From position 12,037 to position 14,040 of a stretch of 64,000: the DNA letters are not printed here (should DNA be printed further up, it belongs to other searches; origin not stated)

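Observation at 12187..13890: GT2–TM–SAM methyltransferase fusion protein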

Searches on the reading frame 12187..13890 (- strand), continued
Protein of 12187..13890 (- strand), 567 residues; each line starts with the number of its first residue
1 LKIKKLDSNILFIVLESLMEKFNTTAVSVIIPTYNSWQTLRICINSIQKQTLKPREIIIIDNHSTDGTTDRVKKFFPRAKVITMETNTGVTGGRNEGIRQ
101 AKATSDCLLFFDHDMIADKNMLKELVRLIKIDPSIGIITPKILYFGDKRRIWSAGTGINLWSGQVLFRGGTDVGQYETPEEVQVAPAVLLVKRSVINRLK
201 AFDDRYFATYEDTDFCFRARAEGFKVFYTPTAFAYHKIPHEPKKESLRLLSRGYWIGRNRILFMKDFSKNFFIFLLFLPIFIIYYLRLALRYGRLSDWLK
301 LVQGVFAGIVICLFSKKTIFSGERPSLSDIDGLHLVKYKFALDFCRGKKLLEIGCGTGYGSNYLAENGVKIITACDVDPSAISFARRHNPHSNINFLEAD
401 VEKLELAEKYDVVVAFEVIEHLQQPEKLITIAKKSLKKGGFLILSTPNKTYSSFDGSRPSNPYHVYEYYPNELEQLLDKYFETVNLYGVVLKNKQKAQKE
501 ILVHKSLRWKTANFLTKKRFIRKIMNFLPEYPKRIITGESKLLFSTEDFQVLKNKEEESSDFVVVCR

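Call 58: search_protein_representatives(protein=window:12187-13890:-)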
Query: 567 residues. Proteins with E-value up to 0.001 (for the whole library): 252373; up to 1e-10: 46299; up to 1e-30: 1491. The best 150 are listed.
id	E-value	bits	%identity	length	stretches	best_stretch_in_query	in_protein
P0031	2.0e-135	469.1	53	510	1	20-461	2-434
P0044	5.6e-113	395.1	47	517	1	24-434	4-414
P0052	6.4e-100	352.0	46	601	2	26-319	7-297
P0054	6.6e-97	342.0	44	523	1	27-442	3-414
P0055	8.2e-97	341.7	46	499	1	23-452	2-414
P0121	2.4e-88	313.8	41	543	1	25-454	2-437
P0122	2.6e-88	313.6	62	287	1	21-236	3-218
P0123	9.4e-85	301.9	48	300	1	27-309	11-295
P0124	1.7e-81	291.2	31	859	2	27-473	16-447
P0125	2.1e-77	277.7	30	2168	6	26-237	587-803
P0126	5.7e-77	276.2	32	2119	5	24-238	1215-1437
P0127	1.7e-74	268.1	31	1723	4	25-239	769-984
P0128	2.6e-74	267.5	28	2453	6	25-243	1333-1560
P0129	8.2e-74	265.8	39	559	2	23-311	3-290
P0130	3.3e-72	260.5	35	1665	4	331-488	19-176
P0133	1.0e-71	258.9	30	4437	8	24-237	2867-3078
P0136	4.8e-71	256.7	47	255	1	317-567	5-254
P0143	6.0e-65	236.5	29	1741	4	25-485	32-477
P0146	2.4e-64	234.5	34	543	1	26-566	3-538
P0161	1.4e-61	225.4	37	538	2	329-567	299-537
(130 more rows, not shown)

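Call 59: list_cluster_members(proteins=[P0125, P0133, P0130, P0146, P0136, P0124, P0161, P0143])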
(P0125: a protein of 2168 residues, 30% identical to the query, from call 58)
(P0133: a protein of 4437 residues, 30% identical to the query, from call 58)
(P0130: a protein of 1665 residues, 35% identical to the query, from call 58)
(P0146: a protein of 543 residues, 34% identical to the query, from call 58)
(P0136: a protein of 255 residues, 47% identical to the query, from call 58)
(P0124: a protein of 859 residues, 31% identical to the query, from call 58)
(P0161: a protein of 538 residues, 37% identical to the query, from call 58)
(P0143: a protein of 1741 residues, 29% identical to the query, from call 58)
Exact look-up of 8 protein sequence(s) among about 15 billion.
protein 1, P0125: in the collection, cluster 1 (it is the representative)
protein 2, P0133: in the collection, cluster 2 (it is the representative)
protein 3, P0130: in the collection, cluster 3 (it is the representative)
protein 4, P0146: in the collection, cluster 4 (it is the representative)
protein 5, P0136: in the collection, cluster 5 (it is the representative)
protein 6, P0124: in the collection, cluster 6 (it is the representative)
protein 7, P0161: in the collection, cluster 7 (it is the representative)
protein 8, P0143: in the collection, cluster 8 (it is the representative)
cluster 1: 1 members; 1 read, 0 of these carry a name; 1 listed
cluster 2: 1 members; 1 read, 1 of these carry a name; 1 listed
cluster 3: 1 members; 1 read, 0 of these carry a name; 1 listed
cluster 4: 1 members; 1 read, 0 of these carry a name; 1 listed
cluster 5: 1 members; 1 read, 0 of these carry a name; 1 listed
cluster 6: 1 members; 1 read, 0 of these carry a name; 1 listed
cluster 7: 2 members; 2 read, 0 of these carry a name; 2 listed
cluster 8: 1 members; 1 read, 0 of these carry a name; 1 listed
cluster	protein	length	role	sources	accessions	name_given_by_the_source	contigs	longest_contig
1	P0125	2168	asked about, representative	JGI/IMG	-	-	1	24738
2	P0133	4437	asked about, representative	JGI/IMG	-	GT2 family glycosyltransferase/Flp pilus assembly protein TadD/glycogen ...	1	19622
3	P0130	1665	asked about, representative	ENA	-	-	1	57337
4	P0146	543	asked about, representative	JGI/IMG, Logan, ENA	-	-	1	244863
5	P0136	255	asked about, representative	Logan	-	-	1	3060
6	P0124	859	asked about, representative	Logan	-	-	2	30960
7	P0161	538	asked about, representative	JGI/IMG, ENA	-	-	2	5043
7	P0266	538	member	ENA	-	-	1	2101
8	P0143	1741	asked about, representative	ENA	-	-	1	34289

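Call 60: search_protein_families(library=pfam, proteins=[P0125, P0130, P0143, P0124, P0146, P0161], max_evalue=1e-8)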
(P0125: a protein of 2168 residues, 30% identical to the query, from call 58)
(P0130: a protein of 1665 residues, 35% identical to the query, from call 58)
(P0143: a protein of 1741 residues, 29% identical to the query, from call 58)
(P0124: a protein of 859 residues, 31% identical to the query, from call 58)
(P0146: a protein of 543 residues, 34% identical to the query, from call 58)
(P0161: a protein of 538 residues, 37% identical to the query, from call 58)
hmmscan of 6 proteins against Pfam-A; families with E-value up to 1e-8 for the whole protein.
P0125 (2168 aa): 18 families
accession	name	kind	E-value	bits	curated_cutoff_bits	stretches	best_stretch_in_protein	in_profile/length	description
PF00535.33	Glycos_transf_2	-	4.9e-120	397.9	23.3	4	589-765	1-167/168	Glycosyl transferase family 2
PF13641.12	Glyco_tranf_2_3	-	1.2e-69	235.3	27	4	1761-1974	3-218/230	Glycosyltransferase like family 2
PF10111.15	Glyco_tranf_2_2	-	2.9e-45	155.3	27.3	2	589-802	1-216/276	Glycosyltransferase like family 2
PF13524.12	Glyco_trans_1_2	-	4.4e-30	105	25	1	1614-1736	4-144/144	Glycosyl transferase-like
PF13632.12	Glyco_trans_2_3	-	1.1e-22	81.2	27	0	1840-1974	3-130/198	Glycosyl transferase family group 2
PF13506.12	Glyco_transf_21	-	4.3e-19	69.1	21.7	0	1827-1933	22-121/174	Glycosyl transferase family 21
PF00515.34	TPR_1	-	1.5e-16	59.8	27.8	0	2051-2084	1-34/34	Tetratricopeptide repeat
PF07719.23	TPR_2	-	7e-16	57.4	27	0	2125-2155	3-33/34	Tetratricopeptide repeat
PF13712.12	Glyco_tranf_2_5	-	8.1e-16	58.8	27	0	640-824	31-209/210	Glycosyltransferase like family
PF13414.12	TPR_11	-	2.2e-15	56.5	26.8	0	2024-2064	1-41/42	TPR repeat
PF01075.23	Glyco_transf_9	-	3e-15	56.6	22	1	1004-1168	70-236/247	Glycosyltransferase family 9 (heptosyltransferase)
PF14559.12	TPR_19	-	4.5e-12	46.5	25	0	2027-2090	1-63/68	Tetratricopeptide repeat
PF13704.12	Glyco_tranf_2_4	-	1.3e-11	45.3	27.5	0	1789-1823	20-54/98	Glycosyl transferase family 2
PF02709.20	Glyco_transf_7C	-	2.2e-11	43.7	23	0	749-794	18-64/78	N-terminal domain of galactosyltransferase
PF13424.12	TPR_12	-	3.1e-11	43.7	30.1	0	2022-2081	8-75/77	Tetratricopeptide repeat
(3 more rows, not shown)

P0130 (1665 aa): 26 families (the best 25 are shown)
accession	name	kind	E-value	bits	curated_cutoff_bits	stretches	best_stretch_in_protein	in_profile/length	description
PF00535.33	Glycos_transf_2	-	1.4e-59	201.2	23.3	3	547-714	1-163/168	Glycosyl transferase family 2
PF07719.23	TPR_2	-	8.2e-43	141.4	27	0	1574-1607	1-34/34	Tetratricopeptide repeat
PF14559.12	TPR_19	-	1.4e-41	141.1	25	0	1518-1576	3-61/68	Tetratricopeptide repeat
PF00515.34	TPR_1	-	6.1e-36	121.2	27.8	0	1541-1573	2-34/34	Tetratricopeptide repeat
PF13181.12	TPR_8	-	7.2e-30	101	25.7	0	410-438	5-33/34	Tetratricopeptide repeat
PF13432.12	TPR_16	-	3.3e-29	101.4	32.7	0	1510-1574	1-65/65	Tetratricopeptide repeat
PF13424.12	TPR_12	-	4e-28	97.9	30.1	1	1542-1604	5-75/77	Tetratricopeptide repeat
PF13641.12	Glyco_tranf_2_3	-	1e-27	98.1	27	1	546-762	3-216/230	Glycosyltransferase like family 2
PF13692.12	Glyco_trans_1_4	-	1.6e-26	93.7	27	1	1014-1149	3-142/142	Glycosyl transferases group 1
PF13431.12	TPR_17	-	5.3e-26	89.1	24.4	0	429-461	2-34/34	Tetratricopeptide repeat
PF13428.12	TPR_14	-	1.3e-25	87.7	23.5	0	1546-1582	7-43/44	Tetratricopeptide repeat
PF13414.12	TPR_11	-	3.8e-21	74.9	26.8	0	382-420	4-42/42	TPR repeat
PF13371.12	TPR_9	-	1e-20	74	35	0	448-510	3-65/73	Tetratricopeptide repeat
PF12895.13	ANAPC3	-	1.1e-20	74.1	27.2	0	385-460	2-76/82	Anaphase-promoting complex, cyclosome, subunit 3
PF13174.12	TPR_6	-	1.4e-20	72.9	26.3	0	477-506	3-32/33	Tetratricopeptide repeat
PF08241.18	Methyltransf_11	-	3.8e-18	66.4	21.2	1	39-133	1-95/95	Methyltransferase domain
PF13649.12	Methyltransf_25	-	7e-16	59.1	27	1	38-129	1-97/97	Methyltransferase domain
PF13489.12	Methyltransf_23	-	4.5e-15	56.2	27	1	27-143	15-126/164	Methyltransferase domain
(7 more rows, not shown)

P0143 (1741 aa): 20 families
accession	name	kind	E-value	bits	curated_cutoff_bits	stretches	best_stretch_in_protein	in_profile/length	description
PF00535.33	Glycos_transf_2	-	5.4e-98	326.2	23.3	4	520-653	1-124/168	Glycosyl transferase family 2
PF13641.12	Glyco_tranf_2_3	-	1.2e-37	130.6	27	3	35-248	4-219/230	Glycosyltransferase like family 2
PF10111.15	Glyco_tranf_2_2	-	2.5e-25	89.9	27.3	0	526-724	9-199/276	Glycosyltransferase like family 2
PF08241.18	Methyltransf_11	-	6.4e-23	81.7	21.2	1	349-443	1-95/95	Methyltransferase domain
PF14559.12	TPR_19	-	1.8e-22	79.9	25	0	1569-1610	5-46/68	Tetratricopeptide repeat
PF13847.12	Methyltransf_31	-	2.2e-21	76.5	27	1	344-446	3-112/145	Methyltransferase domain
PF13649.12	Methyltransf_25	-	3.3e-20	73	27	1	348-439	1-97/97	Methyltransferase domain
PF13712.12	Glyco_tranf_2_5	-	9.7e-19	68.4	27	0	94-252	39-202/210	Glycosyltransferase like family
PF13489.12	Methyltransf_23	-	3e-15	56.8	27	1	337-446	15-119/164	Methyltransferase domain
PF00515.34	TPR_1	-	3.9e-13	49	27.8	0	1564-1588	10-34/34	Tetratricopeptide repeat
PF13432.12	TPR_16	-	4.5e-13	49.8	32.7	0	1260-1305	12-57/65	Tetratricopeptide repeat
PF07719.23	TPR_2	-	5.6e-13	48.4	27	0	1567-1588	13-34/34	Tetratricopeptide repeat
PF13431.12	TPR_17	-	1.2e-12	47.5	24.4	0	1577-1609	1-33/34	Tetratricopeptide repeat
PF08242.18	Methyltransf_12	-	1.5e-12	48.5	30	1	349-441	1-98/98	Methyltransferase domain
PF13704.12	Glyco_tranf_2_4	-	1.2e-11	45.4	27.5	0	1347-1422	1-83/98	Glycosyl transferase family 2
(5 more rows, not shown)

P0124 (859 aa): 7 families
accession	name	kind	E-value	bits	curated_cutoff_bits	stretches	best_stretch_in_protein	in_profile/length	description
PF00535.33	Glycos_transf_2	-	2.4e-44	151.6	23.3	2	520-648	1-128/168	Glycosyl transferase family 2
PF13641.12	Glyco_tranf_2_3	-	2.5e-34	119.7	27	2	517-734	1-213/230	Glycosyltransferase like family 2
PF13632.12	Glyco_trans_2_3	-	6.4e-21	75.5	27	1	97-276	2-182/198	Glycosyl transferase family group 2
PF10111.15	Glyco_tranf_2_2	-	5.3e-17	62.6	27.3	0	520-722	1-206/276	Glycosyltransferase like family 2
PF08241.18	Methyltransf_11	-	2e-15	57.6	21.2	1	326-411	1-87/95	Methyltransferase domain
PF13649.12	Methyltransf_25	-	6.5e-13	49.6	27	1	325-410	1-92/97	Methyltransferase domain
PF13506.12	Glyco_transf_21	-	6e-10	39.3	21.7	0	596-729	28-151/174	Glycosyl transferase family 21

P0146 (543 aa): 8 families
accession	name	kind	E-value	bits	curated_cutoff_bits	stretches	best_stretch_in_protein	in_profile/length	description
PF00535.33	Glycos_transf_2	-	4.9e-33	114.9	23.3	1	5-179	1-168/168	Glycosyl transferase family 2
PF13489.12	Methyltransf_23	-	7.6e-19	68.5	27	1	310-449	17-155/164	Methyltransferase domain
PF13649.12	Methyltransf_25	-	2e-17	64.1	27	1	319-411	1-97/97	Methyltransferase domain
PF08241.18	Methyltransf_11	-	4e-17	63.1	21.2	1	320-415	1-95/95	Methyltransferase domain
PF13847.12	Methyltransf_31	-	5.6e-16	59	27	1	314-448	2-141/145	Methyltransferase domain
PF08242.18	Methyltransf_12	-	3.6e-12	47.3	30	1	320-412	1-97/98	Methyltransferase domain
PF10111.15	Glyco_tranf_2_2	-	2.8e-10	40.6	27.3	1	5-250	1-229/276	Glycosyltransferase like family 2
PF13641.12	Glyco_tranf_2_3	-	4.7e-10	40.3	27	1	4-220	3-216/230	Glycosyltransferase like family 2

P0161 (538 aa): 7 families
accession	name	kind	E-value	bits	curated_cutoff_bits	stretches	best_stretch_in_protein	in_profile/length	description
PF00535.33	Glycos_transf_2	-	2.1e-25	90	23.3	1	5-193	1-167/168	Glycosyl transferase family 2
PF13649.12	Methyltransf_25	-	5.4e-18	65.9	27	1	320-413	1-97/97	Methyltransferase domain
PF08241.18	Methyltransf_11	-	4.4e-17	62.9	21.2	1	321-416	1-94/95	Methyltransferase domain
PF13847.12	Methyltransf_31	-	6.7e-17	62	27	1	316-423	3-115/145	Methyltransferase domain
PF13489.12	Methyltransf_23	-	1.6e-14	54.4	27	1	316-448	22-156/164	Methyltransferase domain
PF08242.18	Methyltransf_12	-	3.5e-13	50.5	30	1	321-415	1-98/98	Methyltransferase domain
PF02353.26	CMAS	-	3.1e-12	46.8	27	1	312-419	58-166/273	Mycolic acid cyclopropane synthetase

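Call 79: find_encoding_contigs(protein=P0001, flank=3000, max_places=6)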
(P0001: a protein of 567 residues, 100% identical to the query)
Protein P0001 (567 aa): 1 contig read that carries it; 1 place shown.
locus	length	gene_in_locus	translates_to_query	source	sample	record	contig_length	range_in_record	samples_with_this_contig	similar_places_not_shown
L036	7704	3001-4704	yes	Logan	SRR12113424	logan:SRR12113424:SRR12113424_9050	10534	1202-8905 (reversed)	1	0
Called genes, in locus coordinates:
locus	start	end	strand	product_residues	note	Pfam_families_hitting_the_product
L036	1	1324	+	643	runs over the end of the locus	-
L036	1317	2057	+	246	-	PF00535:Glycos_transf_2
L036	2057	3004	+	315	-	PF04321:RmlD_sub_bind, PF01073:3Beta_HSD (faint), PF01370:Epimerase, PF16363:GDP_Man_Dehyd (faint), PF02719:Polysacc_synt_2 (weak), PF07993:NAD_binding_4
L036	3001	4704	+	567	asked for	PF00535:Glycos_transf_2, PF13641:Glyco_tranf_2_3, PF05401:NodS, PF13489:Methyltransf_23, PF08241:Methyltransf_11, PF08242:Methyltransf_12, PF13649:Methyltransf_25, PF13847:Methyltransf_31, +8 more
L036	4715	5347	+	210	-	PF13489:Methyltransf_23, PF07021:MetW, PF13847:Methyltransf_31, PF08241:Methyltransf_11, PF08242:Methyltransf_12, PF13649:Methyltransf_25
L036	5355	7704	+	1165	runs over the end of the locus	-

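Call 81: list_cluster_members(proteins=[P0001])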
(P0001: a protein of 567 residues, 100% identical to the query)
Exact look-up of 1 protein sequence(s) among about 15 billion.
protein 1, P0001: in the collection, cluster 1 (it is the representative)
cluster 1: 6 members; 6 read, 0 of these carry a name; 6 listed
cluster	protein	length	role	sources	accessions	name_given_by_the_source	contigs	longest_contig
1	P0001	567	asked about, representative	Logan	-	-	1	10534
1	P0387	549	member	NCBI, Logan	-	-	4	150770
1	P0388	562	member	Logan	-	-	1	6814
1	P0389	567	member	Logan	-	-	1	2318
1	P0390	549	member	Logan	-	-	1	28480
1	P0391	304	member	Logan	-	-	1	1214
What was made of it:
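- Checked: The 90% cluster has six members; five are 549-567 aa and come from several contigs, one of them in NCBI, and one is a 304-aa fragment on a 1.2-kb contig (call 81).
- The >=90% cluster has five full-length members (549-567 aa) from several contigs, one of them in NCBI (call 81).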
